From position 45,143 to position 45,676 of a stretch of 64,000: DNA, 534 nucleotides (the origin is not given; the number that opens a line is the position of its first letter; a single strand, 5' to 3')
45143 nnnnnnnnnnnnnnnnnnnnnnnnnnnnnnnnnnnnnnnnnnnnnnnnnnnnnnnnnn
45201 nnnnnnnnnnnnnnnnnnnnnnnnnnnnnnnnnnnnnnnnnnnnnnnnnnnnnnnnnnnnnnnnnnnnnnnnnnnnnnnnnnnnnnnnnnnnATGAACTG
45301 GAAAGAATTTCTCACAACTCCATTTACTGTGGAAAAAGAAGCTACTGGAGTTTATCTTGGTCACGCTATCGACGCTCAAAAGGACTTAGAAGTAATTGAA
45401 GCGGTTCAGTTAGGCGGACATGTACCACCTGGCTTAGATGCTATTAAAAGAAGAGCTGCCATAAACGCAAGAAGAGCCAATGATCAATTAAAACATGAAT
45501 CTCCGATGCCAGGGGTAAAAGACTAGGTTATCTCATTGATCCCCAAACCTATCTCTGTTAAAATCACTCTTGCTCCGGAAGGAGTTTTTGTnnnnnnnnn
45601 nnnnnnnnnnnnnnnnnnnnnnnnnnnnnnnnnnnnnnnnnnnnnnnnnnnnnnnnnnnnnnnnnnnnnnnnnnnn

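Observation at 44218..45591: Phd/YefM-PIN toxin-antitoxin pair inserted antisense inside the str operon (rpsL-rpsG | TA | fusA-tuf)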

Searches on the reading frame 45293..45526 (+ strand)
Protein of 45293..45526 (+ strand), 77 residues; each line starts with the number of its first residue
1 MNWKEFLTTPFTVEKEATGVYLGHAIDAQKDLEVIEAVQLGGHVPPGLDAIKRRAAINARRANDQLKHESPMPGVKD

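Call 3: search_protein_families(library=pfam, proteins=[window:45293-45526:+], max_evalue=0.1)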
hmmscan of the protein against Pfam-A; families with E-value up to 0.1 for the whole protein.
window:45293-45526:+ (77 aa): 0 families

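Call 4: search_protein_families(library=ncbifam, proteins=[window:45293-45526:+], max_evalue=0.1)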
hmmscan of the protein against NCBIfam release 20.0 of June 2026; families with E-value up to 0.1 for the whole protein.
window:45293-45526:+ (77 aa): 0 families

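Call 37: search_protein_representatives(protein=window:45293-45526:+)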
Query: 77 residues. Proteins with E-value up to 0.001 (for the whole library): 2; up to 1e-10: 2; up to 1e-30: 1. The best 2 are listed.
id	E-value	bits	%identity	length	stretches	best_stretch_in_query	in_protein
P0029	2.9e-40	151.1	92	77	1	1-77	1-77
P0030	1.1e-24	101.7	29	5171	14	8-50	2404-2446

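Call 40: find_encoding_contigs(protein=P0029, flank=6000, max_places=4)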
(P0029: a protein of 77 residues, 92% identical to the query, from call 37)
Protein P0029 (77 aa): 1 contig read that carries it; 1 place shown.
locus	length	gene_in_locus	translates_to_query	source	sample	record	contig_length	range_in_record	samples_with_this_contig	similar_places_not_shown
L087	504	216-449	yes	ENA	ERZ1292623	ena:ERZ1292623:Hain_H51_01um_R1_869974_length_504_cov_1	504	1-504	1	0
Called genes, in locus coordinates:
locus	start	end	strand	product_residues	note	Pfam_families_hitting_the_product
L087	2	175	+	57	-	?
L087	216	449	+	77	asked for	-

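Call 45: find_encoding_contigs(protein=window:45293-45526:+, flank=6000, max_places=10)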
Protein window:45293-45526:+ (77 aa): 7 contigs read that carry it; 4 places shown.
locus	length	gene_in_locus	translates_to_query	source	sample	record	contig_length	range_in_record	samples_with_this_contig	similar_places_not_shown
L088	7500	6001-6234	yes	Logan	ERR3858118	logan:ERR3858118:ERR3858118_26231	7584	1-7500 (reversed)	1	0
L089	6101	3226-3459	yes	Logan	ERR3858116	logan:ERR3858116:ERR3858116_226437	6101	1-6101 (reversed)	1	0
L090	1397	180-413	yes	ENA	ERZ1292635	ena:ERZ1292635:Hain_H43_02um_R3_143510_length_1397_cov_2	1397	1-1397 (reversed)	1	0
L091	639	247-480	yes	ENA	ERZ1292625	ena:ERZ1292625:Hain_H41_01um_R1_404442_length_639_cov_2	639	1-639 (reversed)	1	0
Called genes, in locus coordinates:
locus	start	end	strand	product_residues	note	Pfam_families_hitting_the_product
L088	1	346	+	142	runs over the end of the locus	?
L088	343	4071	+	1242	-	PF04997:RNA_pol_Rpb1_1, PF00623:RNA_pol_Rpb1_2, PF04983:RNA_pol_Rpb1_3, PF04998:RNA_pol_Rpb1_5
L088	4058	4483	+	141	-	PF00164:Ribosom_S12_S23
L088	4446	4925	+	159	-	PF00177:Ribosomal_S7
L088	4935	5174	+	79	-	-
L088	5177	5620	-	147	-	PF13470:PIN_3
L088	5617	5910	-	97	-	PF02604:PhdYeFM_antitox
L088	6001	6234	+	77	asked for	-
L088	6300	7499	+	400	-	?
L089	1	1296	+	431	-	?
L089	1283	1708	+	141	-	PF00164:Ribosom_S12_S23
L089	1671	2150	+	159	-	PF00177:Ribosomal_S7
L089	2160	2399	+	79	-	-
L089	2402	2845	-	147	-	PF13470:PIN_3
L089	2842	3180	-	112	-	PF02604:PhdYeFM_antitox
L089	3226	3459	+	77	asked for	-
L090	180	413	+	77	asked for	-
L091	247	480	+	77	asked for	-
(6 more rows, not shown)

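Call 58: search_protein_families(library=pfam, proteins=[L087:2-175:+], max_evalue=0.01)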
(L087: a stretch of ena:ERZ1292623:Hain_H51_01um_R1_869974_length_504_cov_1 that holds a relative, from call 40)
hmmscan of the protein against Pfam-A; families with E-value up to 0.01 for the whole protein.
L087:2-175:+ (57 aa): 2 families
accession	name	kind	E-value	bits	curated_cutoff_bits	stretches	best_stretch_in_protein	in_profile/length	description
PF18741.7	MTES_1575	-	2.2e-06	28.1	38.2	1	1-39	43-81/96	REase_MTES_1575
PF04480.18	DUF559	-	3.1e-06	27.4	20.6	1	1-51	58-104/109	Protein of unknown function (DUF559)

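Call 74: search_protein_families(library=padloc, proteins=[window:45293-45526:+], max_evalue=0.01)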
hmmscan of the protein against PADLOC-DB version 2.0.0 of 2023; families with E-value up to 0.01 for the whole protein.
window:45293-45526:+ (77 aa): 0 families
